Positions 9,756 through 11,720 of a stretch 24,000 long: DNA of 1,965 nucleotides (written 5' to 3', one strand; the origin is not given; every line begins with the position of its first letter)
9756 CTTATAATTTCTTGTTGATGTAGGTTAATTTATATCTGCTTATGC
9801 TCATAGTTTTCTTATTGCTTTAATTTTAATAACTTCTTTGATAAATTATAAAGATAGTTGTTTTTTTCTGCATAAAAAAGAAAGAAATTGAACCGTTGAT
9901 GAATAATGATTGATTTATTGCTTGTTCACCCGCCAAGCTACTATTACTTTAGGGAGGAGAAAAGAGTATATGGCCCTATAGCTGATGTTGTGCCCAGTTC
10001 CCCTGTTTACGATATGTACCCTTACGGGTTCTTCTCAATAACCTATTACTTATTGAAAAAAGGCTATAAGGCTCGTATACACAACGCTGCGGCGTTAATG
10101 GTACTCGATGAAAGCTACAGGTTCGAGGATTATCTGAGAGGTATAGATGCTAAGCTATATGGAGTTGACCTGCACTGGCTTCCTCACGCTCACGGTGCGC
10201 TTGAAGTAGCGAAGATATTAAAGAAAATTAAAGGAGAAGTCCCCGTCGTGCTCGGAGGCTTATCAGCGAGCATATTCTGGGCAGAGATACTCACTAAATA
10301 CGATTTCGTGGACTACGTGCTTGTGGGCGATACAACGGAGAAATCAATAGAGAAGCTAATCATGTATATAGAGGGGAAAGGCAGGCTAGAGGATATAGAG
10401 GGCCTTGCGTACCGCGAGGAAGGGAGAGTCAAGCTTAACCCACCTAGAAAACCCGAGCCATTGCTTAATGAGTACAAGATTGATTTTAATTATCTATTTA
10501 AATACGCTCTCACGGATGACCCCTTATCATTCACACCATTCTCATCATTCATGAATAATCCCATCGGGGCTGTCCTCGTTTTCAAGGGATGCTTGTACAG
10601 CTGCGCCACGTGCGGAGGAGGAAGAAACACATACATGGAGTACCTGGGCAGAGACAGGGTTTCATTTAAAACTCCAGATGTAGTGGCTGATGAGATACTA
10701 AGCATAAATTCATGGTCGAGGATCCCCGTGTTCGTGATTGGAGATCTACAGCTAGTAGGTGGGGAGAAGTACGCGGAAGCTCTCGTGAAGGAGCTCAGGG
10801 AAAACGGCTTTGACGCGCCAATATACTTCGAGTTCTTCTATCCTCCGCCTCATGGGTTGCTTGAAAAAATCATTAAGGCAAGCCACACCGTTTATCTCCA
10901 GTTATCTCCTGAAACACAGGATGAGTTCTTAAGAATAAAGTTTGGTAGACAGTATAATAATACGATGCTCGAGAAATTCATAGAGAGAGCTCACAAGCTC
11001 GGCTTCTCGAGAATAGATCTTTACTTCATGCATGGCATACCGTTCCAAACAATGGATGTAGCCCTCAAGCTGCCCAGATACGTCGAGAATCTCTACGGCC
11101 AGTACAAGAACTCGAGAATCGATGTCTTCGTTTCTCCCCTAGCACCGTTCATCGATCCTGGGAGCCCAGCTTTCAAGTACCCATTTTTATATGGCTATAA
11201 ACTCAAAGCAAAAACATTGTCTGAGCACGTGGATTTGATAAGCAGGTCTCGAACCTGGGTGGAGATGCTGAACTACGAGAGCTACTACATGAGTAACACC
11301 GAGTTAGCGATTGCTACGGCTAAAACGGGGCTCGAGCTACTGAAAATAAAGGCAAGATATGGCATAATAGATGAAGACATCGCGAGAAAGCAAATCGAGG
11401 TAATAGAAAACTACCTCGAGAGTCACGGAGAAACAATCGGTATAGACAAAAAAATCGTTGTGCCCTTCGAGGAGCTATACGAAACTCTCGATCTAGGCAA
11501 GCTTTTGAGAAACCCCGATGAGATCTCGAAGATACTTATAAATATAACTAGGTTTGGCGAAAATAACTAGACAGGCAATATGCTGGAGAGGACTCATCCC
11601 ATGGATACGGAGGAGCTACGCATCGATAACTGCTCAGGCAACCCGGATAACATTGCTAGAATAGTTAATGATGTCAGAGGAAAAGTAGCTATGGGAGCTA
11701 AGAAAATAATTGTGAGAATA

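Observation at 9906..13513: Two different B12-domain radical SAM enzymes bracketing a small Cys protein: a candidate uncharacterised modification system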

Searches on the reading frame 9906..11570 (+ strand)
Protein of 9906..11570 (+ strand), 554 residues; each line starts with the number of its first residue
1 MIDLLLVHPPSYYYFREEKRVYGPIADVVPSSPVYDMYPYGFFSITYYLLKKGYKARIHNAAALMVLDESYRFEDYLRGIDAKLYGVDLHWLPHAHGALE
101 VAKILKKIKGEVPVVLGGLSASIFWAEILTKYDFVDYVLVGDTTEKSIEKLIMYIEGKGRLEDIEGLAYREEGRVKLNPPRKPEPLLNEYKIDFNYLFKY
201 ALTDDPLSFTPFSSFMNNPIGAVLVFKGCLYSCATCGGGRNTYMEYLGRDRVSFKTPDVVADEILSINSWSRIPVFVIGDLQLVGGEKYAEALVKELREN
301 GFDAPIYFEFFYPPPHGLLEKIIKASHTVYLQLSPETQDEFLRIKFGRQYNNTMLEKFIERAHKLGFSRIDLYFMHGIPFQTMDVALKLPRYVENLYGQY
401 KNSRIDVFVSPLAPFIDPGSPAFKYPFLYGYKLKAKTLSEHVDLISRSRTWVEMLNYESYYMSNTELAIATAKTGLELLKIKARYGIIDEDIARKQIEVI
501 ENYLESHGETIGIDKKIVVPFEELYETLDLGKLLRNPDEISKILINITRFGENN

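Call 4: search_protein_families(library=pfam, proteins=[window:9906-11570:+], max_evalue=0.1)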
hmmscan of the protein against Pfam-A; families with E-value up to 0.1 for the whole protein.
window:9906-11570:+ (554 aa): 2 families
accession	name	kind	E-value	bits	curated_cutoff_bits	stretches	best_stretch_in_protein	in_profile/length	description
PF02310.24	B12-binding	-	8.4e-11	42.2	32.1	1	32-145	7-115/121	B12 binding domain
PF04055.27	Radical_SAM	-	5.6e-08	33.6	29.5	1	225-384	3-157/166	Radical SAM superfamily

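Call 5: search_protein_families(library=ncbifam, proteins=[window:9906-11570:+], max_evalue=0.1)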
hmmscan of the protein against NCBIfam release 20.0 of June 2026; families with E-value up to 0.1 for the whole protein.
window:9906-11570:+ (554 aa): 14 families
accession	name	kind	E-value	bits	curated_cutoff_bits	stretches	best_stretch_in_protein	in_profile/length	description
TIGR04190.1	B12_SAM_Ta0216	equivalog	1.3e-179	598.3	500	1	3-524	1-522/554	TIGR04190 family B12-binding domain/radical SAM domain protein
TIGR04385.1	B12_rSAM_cofa1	equivalog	1.5e-08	34.3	450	1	103-273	91-242/438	B12 lower ligand biosynthesis radical SAM protein BzaD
TIGR02026.1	BchE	equivalog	4e-08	32.6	481.35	1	98-280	79-247/497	magnesium-protoporphyrin IX monomethyl ester anaerobic oxidative cyclase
TIGR03975.1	rSAM_ocin_1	subfamily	7.5e-07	28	281.85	1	98-309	144-345/606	RiPP maturation radical SAM C-methyltransferase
TIGR04013.1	B12_SAM_MJ_1487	hypoth_equivalog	3.4e-06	26.2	251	1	99-236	57-167/382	TIGR04013 family B12-binding domain/radical SAM domain-containing protein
NF038361.1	rSAM_Sden_1168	equivalog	8.5e-06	24.6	575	1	71-249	130-310/560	Sden_1168 family B12-binding radical SAM P-methyltransferase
NF050148.1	rSAM_ApyD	equivalog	1.6e-05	23.5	750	1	98-178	90-168/645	RiPP biosynthesis radical SAM protein ApyD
TIGR03471.1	HpnJ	equivalog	3.6e-05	22.8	577.6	1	98-386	84-355/472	hopanoid biosynthesis associated radical SAM protein HpnJ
TIGR04367.1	HpnR_B12_rSAM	equivalog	0.00011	20.8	650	1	72-305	51-261/490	hopanoid C-3 methylase HpnR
TIGR04014.1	B12_SAM_MJ_0865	equivalog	0.00015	20.7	360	1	100-184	59-138/434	methyl-coenzyme M reductase glutamine C-methyltransferase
TIGR03960.1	rSAM_fuse_unch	hypoth_equivalog_domain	0.00047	18.8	462.3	1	329-402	357-430/605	TIGR03960 family B12-binding radical SAM protein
TIGR04072.2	rSAM_ladder_B12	equivalog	0.0007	18.3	360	1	35-164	14-149/443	lipid biosynthesis B12-binding/radical SAM protein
NF033712.0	B12_rSAM_KedN5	subfamily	0.0033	15.7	700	1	100-177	80-159/624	KedN5 family methylcobalamin-dependent radical SAM C-methyltransferase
TIGR00539.1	hemN_rel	equivalog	0.01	15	205.4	1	344-386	127-169/361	radical SAM family heme chaperone HemW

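Call 6: search_solved_structures(query=window:9906-11570:+, max_evalue=0.01)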
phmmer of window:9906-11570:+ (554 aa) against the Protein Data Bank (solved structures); distinct sequences matched with E-value up to 0.01: 0.

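Call 10: find_homologous_proteins(query=window:9906-11570:+, max_evalue=0.00001)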
Query window:9906-11570:+ (554 aa): 815 proteins with E <= 0.00001 among 8000 candidates; the best 120 are listed.
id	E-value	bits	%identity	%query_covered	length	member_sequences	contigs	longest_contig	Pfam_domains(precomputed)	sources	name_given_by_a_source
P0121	0.0e+0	1227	97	100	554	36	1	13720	PF04055.28,PF02310.25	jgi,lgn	jgi:B12-binding domain/radical SAM domain protein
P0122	0.0e+0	1084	83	100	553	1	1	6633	PF04055.28,PF02310.25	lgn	-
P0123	1.1e-273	927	71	100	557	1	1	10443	PF04055.28,PF02310.25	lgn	-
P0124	9.7e-247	838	64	100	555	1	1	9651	PF04055.28,PF02310.25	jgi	-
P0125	2.2e-216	738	59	98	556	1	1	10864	PF04055.28,PF02310.25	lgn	-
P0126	1.9e-163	563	47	99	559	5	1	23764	PF04055.28,PF02310.25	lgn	-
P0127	3.4e-157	543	49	92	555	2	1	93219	PF04055.28,PF02310.25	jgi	-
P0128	7.6e-157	541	50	90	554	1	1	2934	PF04055.28,PF02310.25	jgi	-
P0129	4.1e-156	539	47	96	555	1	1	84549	PF04055.28,PF02310.25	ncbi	-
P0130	7.8e-156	538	47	95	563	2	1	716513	PF04055.28,PF02310.25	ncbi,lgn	ncbi:hypothetical protein JCM10135_07540 [Stetteria hydrogenophila]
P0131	2.1e-155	537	50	90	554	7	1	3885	PF04055.28,PF02310.25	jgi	-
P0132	3.3e-143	496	47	88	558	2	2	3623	PF04055.28,PF02310.25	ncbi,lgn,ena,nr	ncbi:MAG: TIGR04190 family B12-binding domain/radical SAM domain protein [Candidatus Hecatellales ar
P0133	2.9e-142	493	42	99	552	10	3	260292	PF04055.28,PF02310.25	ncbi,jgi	ncbi:MAG: TIGR04190 family B12-binding domain/radical SAM domain protein [Fervidicoccaceae archaeon]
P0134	1.7e-141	491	45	95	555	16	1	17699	PF04055.28,PF02310.25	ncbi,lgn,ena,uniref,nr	ncbi:MAG: B12 binding domain protein [Candidatus Argoarchaeum ethanivorans]|uniref:B12 binding domai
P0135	2.8e-140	487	40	99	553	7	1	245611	PF04055.28,PF02310.25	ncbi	ncbi:MAG: TIGR04190 family B12-binding domain/radical SAM domain protein [Fervidicoccaceae archaeon]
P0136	1.5e-139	484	42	95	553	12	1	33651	PF04055.28,PF02310.25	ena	-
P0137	1.7e-139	484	43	99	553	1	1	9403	PF02310.25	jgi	-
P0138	4.4e-139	483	43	95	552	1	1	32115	PF04055.28,PF02310.25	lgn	-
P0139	2.2e-138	481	44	95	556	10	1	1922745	PF04055.28,PF02310.25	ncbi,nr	ncbi:B12 binding domain protein [Candidatus Methanoperedenaceae archaeon GB37]|nr:B12 binding domain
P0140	4.2e-138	480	43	99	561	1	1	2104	PF04055.28,PF02310.25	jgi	-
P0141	8.6e-138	479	44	96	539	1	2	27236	PF04055.28,PF02310.25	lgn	-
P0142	1.7e-137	478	43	99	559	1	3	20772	PF04055.28,PF02310.25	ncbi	ncbi:TIGR04190 family B12-binding domain/radical SAM domain protein [[Eubacterium] cellulosolvens]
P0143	4.1e-136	473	43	95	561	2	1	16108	PF04055.28,PF02310.25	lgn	-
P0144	1.1e-135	472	44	95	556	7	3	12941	PF04055.28,PF02310.25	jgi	-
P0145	4.5e-135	470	42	99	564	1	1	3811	PF04055.28,PF02310.25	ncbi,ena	-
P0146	1.2e-134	468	44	96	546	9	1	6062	PF04055.28,PF02310.25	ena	-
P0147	1.4e-133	465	42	93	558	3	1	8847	PF04055.28,PF02310.25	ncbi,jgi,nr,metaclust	ncbi:MAG: cobalamin B12-binding domain-containing protein [Candidatus Hecatellales archaeon B24]|nr:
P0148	1.8e-133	464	44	95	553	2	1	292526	PF04055.28,PF02310.25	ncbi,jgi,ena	-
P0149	2.5e-133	464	42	93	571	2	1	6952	PF04055.28,PF02310.25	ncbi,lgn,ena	-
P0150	2.6e-133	464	45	91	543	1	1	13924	PF04055.28,PF02310.25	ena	-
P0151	9.6e-133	462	43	96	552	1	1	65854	PF04055.28,PF02310.25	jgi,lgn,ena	-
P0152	1.5e-132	461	44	93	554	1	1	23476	PF04055.28,PF02310.25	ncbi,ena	-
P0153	4.1e-132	460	43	88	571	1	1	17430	PF04055.28,PF02310.25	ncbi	-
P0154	1.4e-131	458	45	88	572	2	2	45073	PF04055.28,PF02310.25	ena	-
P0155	2.7e-131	457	41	95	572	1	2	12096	PF04055.28,PF02310.25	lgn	-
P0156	4.1e-131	457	43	95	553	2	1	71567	PF04055.28,PF02310.25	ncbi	-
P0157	2.4e-130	454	43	90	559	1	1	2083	PF04055.28,PF02310.25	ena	-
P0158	1.2e-129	452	42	90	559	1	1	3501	PF04055.28,PF02310.25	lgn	-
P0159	1.3e-129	452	41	99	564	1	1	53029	PF04055.28,PF02310.25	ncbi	-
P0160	3.3e-129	450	42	95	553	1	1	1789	PF04055.28,PF02310.25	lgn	-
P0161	3.6e-128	447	43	87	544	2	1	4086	PF04055.28,PF02310.25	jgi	-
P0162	3.7e-127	443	44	88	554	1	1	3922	PF04055.28,PF02310.25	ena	-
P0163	5.7e-127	443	41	98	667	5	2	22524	PF04055.28,PF02310.25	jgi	-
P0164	3.8e-126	440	43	95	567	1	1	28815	PF04055.28,PF02310.25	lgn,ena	-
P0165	1.6e-125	438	44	88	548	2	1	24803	PF04055.28,PF02310.25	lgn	-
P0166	2.0e-125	438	43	95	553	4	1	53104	PF04055.28,PF02310.25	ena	-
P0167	2.3e-125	438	42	99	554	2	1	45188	PF04055.28,PF02310.25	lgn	-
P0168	3.0e-125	437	40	98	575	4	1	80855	PF04055.28,PF02310.25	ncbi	-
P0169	8.3e-125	436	41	99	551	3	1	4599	PF04055.28,PF02310.25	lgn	-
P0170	1.8e-124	435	42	98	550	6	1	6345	PF04055.28,PF02310.25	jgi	-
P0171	3.7e-124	434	41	93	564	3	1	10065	PF04055.28,PF02310.25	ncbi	-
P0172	4.3e-124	433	43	92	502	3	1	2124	PF04055.28,PF02310.25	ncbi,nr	ncbi:MAG TPA: TIGR04190 family B12-binding domain/radical SAM domain protein, partial [Thermoproteal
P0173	9.0e-124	432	43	95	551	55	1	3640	PF04055.28,PF02310.25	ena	-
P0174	9.7e-124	432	42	91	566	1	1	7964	PF04055.28,PF02310.25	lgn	-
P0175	1.0e-123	432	44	88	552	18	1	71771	PF04055.28,PF02310.25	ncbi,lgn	ncbi:MAG: TIGR04190 family B12-binding domain/radical SAM domain protein [Thermofilum sp.]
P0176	3.5e-123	430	42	90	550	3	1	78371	PF04055.28,PF02310.25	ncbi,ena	-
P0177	3.8e-123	430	42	84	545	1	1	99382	PF04055.28,PF02310.25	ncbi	-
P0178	8.5e-123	429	40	98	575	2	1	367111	PF04055.28,PF02310.25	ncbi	-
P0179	1.8e-122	428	41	98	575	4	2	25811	PF04055.28,PF02310.25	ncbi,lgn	-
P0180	3.5e-122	427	41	96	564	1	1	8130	PF02310.25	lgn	-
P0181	1.4e-120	422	41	95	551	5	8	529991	PF04055.28,PF02310.25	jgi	jgi:B12-binding domain/radical SAM domain protein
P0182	1.0e-119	419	41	94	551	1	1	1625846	PF04055.28,PF02310.25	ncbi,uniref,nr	ncbi:TIGR04190 family B12-binding domain/radical SAM domain protein [Infirmifilum lucidum]|uniref:TI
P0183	1.2e-119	419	38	98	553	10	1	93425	PF04055.28,PF02310.25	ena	-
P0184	1.6e-119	418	39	88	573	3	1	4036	PF04055.28,PF02310.25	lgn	-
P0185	1.1e-118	415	39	88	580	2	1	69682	PF04055.28,PF02310.25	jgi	-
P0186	1.8e-118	415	41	98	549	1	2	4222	PF04055.28,PF02310.25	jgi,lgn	-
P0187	8.0e-118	413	43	88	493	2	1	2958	PF04055.28,PF02310.25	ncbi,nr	ncbi:MAG TPA: TIGR04190 family B12-binding domain/radical SAM domain protein, partial [Geobacterales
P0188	1.2e-115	405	38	90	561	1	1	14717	PF04055.28,PF02310.25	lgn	-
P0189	1.9e-115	405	40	95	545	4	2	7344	PF04055.28,PF02310.25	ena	-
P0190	3.4e-115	404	40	93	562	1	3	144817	PF04055.28,PF02310.25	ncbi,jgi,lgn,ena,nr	ncbi:MAG: TIGR04190 family B12-binding domain/radical SAM domain protein [Thermoproteota archaeon]|n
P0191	6.4e-115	403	38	98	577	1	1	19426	PF04055.28,PF02310.25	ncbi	-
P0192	1.5e-114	402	40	97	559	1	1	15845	PF04055.28,PF02310.25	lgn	-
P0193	1.9e-114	402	40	97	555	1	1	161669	PF04055.28,PF02310.25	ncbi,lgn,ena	-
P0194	2.2e-114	401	40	92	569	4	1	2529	PF04055.28,PF02310.25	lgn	-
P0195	1.2e-113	399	40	89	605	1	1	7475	PF04055.28,PF02310.25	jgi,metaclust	metaclust:\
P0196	1.2e-113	399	39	91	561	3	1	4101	PF04055.28,PF02310.25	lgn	-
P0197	1.9e-113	398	40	90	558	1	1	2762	PF04055.28,PF02310.25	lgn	-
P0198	2.5e-113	398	40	89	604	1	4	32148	PF04055.28,PF02310.25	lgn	-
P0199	2.7e-113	398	41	90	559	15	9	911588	PF04055.28,PF02310.25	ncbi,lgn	ncbi:MAG: TIGR04190 family B12-binding domain/radical SAM domain protein [Candidatus Korarchaeum sp.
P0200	3.1e-113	397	38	92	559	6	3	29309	PF04055.28,PF02310.25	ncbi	ncbi:MAG: TIGR04190 family B12-binding domain/radical SAM domain protein [Thermoplasmata archaeon]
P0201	3.4e-113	397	37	93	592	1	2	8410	PF04055.28,PF02310.25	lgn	-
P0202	4.5e-113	397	37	94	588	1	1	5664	PF04055.28,PF02310.25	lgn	-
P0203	5.5e-113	397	38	97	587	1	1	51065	PF04055.28,PF02310.25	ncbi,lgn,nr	ncbi:MAG: TIGR04190 family B12-binding domain/radical SAM domain protein [bacterium]|nr:TIGR04190 fa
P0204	7.9e-113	396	37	97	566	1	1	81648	PF04055.28,PF02310.25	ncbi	-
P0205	1.0e-112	396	39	91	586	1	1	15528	PF04055.28,PF02310.25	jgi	-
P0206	1.3e-112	395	39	88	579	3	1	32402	PF04055.28,PF02310.25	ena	-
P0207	1.7e-112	395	39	91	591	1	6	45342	PF04055.28,PF02310.25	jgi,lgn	jgi:B12-binding domain/radical SAM domain protein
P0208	2.6e-112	394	39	92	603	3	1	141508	PF04055.28,PF02310.25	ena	-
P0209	2.9e-112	394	39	91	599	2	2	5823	PF04055.28,PF02310.25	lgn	-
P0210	3.1e-112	394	39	96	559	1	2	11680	PF04055.28,PF02310.25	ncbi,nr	ncbi:MAG: TIGR04190 family B12-binding domain/radical SAM domain protein [Candidatus Korarchaeum sp.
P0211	3.6e-112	394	37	95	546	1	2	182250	PF04055.28,PF02310.25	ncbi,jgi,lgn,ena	ncbi:MAG: TIGR04190 family B12-binding domain/radical SAM domain protein [Candidatus Njordarchaeales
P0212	5.0e-112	394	40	88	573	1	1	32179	PF02310.25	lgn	-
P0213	5.3e-112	393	37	92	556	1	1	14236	PF04055.28,PF02310.25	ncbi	ncbi:MAG: TIGR04190 family B12-binding domain/radical SAM domain protein [Nitrososphaerales archaeon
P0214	7.0e-112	393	37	98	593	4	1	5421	PF04055.28,PF02310.25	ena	-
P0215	8.3e-112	393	41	83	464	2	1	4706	PF04055.28,PF02310.25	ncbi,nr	ncbi:MAG TPA: TIGR04190 family B12-binding domain/radical SAM domain protein, partial [Candidatus Ko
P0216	1.1e-111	392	38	88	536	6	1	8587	PF04055.28,PF02310.25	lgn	-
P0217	1.3e-111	392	38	94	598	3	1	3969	PF04055.28,PF02310.25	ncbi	-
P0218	1.3e-111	392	39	95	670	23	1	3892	PF04055.28,PF02310.25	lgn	-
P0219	1.5e-111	392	39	96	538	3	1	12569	PF04055.28,PF02310.25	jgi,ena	-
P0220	1.6e-111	392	38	88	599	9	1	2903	PF04055.28,PF02310.25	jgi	jgi:B12-binding domain/radical SAM domain protein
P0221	3.0e-111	391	40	89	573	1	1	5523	PF04055.28,PF02310.25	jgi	jgi:B12-binding domain/radical SAM domain protein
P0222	3.9e-111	391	40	91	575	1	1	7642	PF04055.28,PF02310.25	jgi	-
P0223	4.7e-111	390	38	88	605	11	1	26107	PF04055.28,PF02310.25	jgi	-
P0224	4.8e-111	390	39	89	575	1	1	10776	PF04055.28,PF02310.25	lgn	-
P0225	6.3e-111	390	37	97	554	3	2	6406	PF04055.28,PF02310.25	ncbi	-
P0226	6.3e-111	390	40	90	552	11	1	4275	PF04055.28,PF02310.25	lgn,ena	-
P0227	1.1e-110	389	39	88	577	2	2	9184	PF04055.28,PF02310.25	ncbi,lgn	ncbi:MAG: TIGR04190 family B12-binding domain/radical SAM domain protein [Candidatus Geothermarchaea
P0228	1.1e-110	389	38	96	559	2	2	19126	PF04055.28,PF02310.25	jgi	-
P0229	1.4e-110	389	39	92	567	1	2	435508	PF04055.28,PF02310.25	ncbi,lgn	-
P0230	1.6e-110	389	39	90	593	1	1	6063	PF04055.28,PF02310.25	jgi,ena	-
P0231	2.0e-110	388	38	91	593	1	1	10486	PF04055.28,PF02310.25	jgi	jgi:B12-binding domain/radical SAM domain protein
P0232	3.5e-110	387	38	93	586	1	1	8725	PF04055.28,PF02310.25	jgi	jgi:B12-binding domain/radical SAM domain protein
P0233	3.7e-110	387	38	97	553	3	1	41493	PF04055.28,PF02310.25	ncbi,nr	ncbi:MAG: TIGR04190 family B12-binding domain/radical SAM domain protein [Candidatus Korarchaeota ar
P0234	6.8e-110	386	37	99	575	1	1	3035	PF04055.28,PF02310.25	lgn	-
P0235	7.8e-110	386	37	95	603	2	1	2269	PF04055.28,PF02310.25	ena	-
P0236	1.0e-109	386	39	93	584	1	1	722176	PF04055.28,PF02310.25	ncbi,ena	-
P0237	1.1e-109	386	39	96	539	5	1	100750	PF04055.28,PF02310.25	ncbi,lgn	ncbi:MAG: TIGR04190 family B12-binding domain/radical SAM domain protein [Candidatus Asgardarchaeia 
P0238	1.1e-109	386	39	90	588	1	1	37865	PF04055.28,PF02310.25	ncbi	-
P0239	1.5e-109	385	38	96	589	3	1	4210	PF04055.28,PF02310.25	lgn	-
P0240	2.1e-109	385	36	91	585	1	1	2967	PF04055.28,PF02310.25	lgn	-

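Call 52: find_encoding_contigs(protein=P0130, flank=8000, max_places=2)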
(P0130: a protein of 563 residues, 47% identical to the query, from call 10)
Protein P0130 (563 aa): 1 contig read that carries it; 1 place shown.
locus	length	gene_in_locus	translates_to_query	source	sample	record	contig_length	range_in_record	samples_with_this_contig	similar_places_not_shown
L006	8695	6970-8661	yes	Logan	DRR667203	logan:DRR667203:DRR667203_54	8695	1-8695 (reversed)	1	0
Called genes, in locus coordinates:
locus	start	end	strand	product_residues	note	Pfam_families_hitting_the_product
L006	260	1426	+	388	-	PF01924:HypD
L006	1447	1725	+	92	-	PF01455:HupF_HypC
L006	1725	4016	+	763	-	PF00708:Acylphosphatase, PF07503:zf-HYPF, PF01300:Sua5_yciO_yrdC, PF17788:HypF_C, PF22521:HypF_C_2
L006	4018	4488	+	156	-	-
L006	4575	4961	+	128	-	PF01155:HypA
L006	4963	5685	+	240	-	PF01656:CbiA, PF02374:ArsA_ATPase (faint), PF06564:CBP_BcsQ (faint), PF10609:ParA, PF13614:AAA_31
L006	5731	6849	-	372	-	PF00586:AIRS, PF02769:AIRS_C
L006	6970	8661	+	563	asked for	PF02310:B12-binding, PF04055:Radical_SAM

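Call 76: predict_structure(alignment_id=A2)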
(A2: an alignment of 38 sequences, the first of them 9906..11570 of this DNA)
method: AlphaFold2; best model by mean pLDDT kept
length: 554 residues; sequences in the alignment: 38
mean_pLDDT: 90.0   pTM: 0.90
mean pLDDT of the five models: 90.0, 89.1, 88.9, 88.5, 88.1
residues with pLDDT >= 90: 405; 70-90: 101; 50-70: 37; < 50: 11
segments of 3 or more residues with pLDDT < 50: 27-29, 548-554
pLDDT, mean of each block of 10 residues (from residue 1): 97 90 54 83 97 97 92 96 97 95 98 97 97 98 95 97 97 95 93 93 88 87 94 89 90 97 95 93 95 98 95 97 97 95 93 96 95 92 96 94 84 86 94 96 92 89 91 93 91 89 77 61 68 74 53 39
secondary structure, 60 per line:
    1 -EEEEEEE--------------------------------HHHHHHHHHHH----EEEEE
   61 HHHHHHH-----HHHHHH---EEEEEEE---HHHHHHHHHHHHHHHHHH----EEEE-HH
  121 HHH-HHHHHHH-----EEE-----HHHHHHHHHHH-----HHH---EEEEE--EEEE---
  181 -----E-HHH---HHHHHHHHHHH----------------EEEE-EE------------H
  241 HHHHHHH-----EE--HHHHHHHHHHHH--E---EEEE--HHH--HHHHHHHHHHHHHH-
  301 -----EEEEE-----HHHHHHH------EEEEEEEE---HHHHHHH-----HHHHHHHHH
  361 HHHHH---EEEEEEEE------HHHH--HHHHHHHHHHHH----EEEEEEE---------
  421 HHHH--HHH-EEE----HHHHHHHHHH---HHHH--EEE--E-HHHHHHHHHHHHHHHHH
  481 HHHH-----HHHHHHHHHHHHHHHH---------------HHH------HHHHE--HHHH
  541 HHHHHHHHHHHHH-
elements in order: E2-8 H41-51 E56-60 H61-67 H73-78 E82-88 H92-109 E114-117 H119-123 H125-131 E137-139 H145-155 E167-171 E174-177 H194-204 E221-224 H240-247 H257-268 E275-278 H286-299 E306-310 H316-322 E329-336 H340-346 H352-365 E369-376 H383-386 H389-400 E405-411 H421-424 E431-433 H438-447 H451-454 E457-459 H464-484 H490-505 H530-533 H537-553
